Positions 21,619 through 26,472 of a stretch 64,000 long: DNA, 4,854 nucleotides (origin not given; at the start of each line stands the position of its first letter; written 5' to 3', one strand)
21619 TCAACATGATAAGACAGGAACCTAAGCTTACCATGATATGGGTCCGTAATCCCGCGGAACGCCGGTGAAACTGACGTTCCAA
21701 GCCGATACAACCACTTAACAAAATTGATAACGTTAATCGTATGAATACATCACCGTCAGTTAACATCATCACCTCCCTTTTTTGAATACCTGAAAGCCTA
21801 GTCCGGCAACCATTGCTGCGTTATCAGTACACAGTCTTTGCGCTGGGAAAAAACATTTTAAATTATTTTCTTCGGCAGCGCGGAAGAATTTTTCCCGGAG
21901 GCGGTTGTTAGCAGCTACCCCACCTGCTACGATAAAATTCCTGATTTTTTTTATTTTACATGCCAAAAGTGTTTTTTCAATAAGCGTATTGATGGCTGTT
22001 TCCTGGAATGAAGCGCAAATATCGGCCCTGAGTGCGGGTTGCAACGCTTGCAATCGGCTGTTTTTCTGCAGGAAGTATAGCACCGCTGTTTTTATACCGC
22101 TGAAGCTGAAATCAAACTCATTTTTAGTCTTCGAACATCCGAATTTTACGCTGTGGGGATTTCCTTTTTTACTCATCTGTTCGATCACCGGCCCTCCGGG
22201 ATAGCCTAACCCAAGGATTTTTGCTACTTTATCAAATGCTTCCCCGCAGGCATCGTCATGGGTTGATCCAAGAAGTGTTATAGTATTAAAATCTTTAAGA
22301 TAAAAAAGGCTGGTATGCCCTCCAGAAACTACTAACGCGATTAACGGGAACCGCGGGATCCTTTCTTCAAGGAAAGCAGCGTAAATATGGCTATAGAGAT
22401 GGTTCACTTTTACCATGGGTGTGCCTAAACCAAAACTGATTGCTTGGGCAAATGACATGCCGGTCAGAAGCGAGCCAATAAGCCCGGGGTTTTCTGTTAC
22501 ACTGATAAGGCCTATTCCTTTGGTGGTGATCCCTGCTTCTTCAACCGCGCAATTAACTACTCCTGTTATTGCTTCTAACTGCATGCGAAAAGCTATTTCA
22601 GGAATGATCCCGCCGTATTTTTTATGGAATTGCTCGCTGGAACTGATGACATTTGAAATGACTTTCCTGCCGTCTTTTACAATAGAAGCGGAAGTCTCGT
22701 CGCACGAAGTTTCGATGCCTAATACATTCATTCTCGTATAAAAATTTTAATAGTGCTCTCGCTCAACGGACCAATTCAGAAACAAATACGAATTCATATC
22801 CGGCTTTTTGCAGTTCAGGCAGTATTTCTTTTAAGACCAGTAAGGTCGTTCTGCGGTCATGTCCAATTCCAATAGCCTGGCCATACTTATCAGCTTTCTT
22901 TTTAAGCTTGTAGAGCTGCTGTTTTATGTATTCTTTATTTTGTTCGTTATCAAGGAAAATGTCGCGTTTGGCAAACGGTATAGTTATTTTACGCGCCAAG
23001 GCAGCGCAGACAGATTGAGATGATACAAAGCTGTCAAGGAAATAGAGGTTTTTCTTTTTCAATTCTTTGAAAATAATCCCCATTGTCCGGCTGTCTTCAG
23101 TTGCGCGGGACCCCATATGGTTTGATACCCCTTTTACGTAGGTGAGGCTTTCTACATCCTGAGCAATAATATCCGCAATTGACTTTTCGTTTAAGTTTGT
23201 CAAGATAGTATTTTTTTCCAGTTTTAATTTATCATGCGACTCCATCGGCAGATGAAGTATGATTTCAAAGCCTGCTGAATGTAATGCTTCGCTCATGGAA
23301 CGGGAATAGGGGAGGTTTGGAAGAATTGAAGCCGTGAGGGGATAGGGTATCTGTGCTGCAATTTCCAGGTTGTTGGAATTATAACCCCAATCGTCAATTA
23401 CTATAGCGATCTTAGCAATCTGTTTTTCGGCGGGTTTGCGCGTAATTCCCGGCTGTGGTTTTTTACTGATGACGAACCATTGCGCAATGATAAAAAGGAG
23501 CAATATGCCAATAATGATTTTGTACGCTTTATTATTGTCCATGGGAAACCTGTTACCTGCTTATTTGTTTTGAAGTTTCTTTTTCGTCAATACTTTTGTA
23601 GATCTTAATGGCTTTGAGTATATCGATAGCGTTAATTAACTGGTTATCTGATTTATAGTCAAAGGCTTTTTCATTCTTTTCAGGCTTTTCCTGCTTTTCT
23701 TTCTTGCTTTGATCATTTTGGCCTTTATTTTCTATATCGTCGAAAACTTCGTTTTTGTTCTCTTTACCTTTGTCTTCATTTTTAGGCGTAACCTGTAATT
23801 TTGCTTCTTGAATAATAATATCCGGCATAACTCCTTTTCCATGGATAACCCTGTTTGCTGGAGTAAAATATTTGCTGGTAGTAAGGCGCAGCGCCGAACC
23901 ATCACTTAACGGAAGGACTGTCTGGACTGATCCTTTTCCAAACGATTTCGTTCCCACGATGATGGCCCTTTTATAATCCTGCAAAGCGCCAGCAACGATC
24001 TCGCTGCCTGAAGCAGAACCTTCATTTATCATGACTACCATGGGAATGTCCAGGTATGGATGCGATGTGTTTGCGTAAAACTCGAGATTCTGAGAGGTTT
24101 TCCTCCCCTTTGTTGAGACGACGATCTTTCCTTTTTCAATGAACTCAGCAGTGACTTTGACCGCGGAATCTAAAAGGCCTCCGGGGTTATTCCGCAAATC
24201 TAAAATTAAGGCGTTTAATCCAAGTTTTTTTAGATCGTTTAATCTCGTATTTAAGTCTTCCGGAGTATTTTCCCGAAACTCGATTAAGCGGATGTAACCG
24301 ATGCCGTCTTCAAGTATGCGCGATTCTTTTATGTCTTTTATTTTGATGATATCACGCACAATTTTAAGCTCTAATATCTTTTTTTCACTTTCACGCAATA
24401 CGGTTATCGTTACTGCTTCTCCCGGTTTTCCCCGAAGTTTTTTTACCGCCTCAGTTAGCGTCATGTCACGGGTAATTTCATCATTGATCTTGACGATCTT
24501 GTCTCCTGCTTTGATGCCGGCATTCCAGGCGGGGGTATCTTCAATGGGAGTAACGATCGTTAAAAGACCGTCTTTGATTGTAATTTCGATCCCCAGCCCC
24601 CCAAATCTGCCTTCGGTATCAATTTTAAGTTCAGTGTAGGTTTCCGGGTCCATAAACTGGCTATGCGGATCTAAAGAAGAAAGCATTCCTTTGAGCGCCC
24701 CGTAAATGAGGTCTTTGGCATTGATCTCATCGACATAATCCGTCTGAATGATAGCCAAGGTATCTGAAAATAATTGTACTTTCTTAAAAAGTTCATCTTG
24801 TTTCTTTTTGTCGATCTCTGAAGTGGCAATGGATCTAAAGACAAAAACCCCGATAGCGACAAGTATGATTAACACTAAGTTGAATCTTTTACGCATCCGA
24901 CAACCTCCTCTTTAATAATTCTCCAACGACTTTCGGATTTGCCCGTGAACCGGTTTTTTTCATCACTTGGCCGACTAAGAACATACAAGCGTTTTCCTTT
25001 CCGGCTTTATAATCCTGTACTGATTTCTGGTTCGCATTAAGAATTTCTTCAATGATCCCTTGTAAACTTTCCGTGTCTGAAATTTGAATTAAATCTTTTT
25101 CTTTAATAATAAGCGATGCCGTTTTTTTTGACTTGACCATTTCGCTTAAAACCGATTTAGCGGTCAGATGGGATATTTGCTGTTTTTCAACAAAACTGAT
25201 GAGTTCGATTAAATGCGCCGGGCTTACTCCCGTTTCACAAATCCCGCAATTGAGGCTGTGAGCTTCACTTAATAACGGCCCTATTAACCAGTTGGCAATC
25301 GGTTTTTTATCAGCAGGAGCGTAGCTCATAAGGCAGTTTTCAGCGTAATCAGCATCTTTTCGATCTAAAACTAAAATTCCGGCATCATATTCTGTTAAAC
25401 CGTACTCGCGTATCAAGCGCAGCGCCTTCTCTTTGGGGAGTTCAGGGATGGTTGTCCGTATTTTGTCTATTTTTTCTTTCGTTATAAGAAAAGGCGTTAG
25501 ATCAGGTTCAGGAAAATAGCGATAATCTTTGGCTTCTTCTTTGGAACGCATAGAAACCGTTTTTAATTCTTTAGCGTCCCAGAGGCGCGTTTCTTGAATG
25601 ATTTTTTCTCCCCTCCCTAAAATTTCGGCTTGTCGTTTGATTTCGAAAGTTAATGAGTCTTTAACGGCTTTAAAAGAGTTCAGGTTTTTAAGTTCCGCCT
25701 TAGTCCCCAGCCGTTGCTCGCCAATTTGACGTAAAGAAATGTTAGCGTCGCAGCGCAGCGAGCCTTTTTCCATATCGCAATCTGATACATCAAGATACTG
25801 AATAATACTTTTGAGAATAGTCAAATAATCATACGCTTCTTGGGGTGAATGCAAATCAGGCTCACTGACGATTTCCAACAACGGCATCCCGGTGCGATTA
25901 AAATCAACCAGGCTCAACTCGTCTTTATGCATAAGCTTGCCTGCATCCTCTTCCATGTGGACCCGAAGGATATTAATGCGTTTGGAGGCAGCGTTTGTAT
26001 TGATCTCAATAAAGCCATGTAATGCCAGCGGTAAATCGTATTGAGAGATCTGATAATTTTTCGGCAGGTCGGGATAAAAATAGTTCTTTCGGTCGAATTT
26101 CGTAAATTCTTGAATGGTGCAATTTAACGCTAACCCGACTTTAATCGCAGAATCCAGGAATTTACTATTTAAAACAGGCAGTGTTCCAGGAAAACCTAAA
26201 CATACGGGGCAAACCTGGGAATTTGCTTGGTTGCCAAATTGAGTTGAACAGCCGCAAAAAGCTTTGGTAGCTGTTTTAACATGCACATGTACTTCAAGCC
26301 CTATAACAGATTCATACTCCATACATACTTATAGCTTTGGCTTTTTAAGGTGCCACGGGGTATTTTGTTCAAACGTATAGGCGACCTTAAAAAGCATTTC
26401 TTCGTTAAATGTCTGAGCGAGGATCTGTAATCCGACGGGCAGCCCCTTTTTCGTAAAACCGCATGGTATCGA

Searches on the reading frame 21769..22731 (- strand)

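Call 46: search_protein_families(library=pfam, max_evalue=0.001, proteins=[window:21769-22731:-])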
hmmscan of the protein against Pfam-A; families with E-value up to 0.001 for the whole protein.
window:21769-22731:- (320 aa): 3 families
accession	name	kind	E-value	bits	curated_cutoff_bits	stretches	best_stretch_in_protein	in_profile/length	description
PF00814.31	TsaD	-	2.1e-85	287.1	24.8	1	23-309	1-263/264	tRNA N6-adenosine threonylcarbamoyltransferase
PF22521.2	HypF_C_2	-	3.9e-06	27.2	27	1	230-304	161-235/241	Carbamoyltransferase, Kae1-like Domain, second subdomain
PF02543.21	Carbam_trans_N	-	0.00012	22.1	24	1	207-285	247-323/346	Carbamoyltransferase N-terminus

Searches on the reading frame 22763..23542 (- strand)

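Call 46: search_protein_families(library=pfam, max_evalue=0.001, proteins=[window:22763-23542:-])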
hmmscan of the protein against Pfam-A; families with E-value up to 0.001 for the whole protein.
window:22763-23542:- (259 aa): 1 family
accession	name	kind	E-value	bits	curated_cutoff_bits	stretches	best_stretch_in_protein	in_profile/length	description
PF04748.18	Polysacc_deac_2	-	1.5e-71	240.3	27.5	1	47-258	1-212/212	Divergent polysaccharide deacetylase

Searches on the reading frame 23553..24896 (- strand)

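Call 46: search_protein_families(library=pfam, max_evalue=0.001, proteins=[window:23553-24896:-])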
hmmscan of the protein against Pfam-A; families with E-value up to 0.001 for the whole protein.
window:23553-24896:- (447 aa): 5 families
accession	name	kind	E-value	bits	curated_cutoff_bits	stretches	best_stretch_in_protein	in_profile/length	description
PF03572.23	Peptidase_S41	-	3.4e-55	186.6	24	1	199-361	2-164/165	Peptidase family S41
PF17820.7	PDZ_6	-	9.6e-13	48.1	27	1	114-168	2-54/54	PDZ domain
PF13180.12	PDZ_2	-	3.2e-12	47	27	1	99-179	1-80/80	PDZ domain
PF22694.1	CtpB_N-like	-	8.7e-11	42.6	27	1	29-86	30-85/85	Activating protease CtpB N-terminal domain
PF00595.29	PDZ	-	1.1e-09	38.9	23.2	1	95-166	7-80/81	PDZ domain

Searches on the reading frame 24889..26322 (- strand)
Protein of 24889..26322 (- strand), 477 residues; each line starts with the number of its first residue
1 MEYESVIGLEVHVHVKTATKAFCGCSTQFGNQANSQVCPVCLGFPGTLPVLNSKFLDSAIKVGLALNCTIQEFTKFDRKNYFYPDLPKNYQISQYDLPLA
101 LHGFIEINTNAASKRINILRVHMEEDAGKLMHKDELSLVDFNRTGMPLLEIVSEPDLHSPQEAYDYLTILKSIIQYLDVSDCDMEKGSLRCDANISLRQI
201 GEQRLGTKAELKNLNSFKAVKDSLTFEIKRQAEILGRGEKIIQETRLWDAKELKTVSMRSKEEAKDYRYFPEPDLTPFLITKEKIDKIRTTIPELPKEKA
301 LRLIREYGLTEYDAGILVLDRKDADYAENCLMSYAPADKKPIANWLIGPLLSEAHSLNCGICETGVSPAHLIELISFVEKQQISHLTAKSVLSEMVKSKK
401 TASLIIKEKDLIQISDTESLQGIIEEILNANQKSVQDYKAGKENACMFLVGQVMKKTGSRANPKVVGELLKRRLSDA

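Call 46: search_protein_families(library=pfam, max_evalue=0.001, proteins=[window:24889-26322:-])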
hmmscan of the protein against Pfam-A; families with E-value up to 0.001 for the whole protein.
window:24889-26322:- (477 aa): 2 families
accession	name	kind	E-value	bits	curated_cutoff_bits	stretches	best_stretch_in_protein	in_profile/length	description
PF02934.20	GatB_N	-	7.6e-121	403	23.4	1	6-285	2-276/277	GatB/GatE catalytic domain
PF02637.23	GatB_Yqey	-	1.2e-42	145.8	27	1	331-474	7-148/148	GatB domain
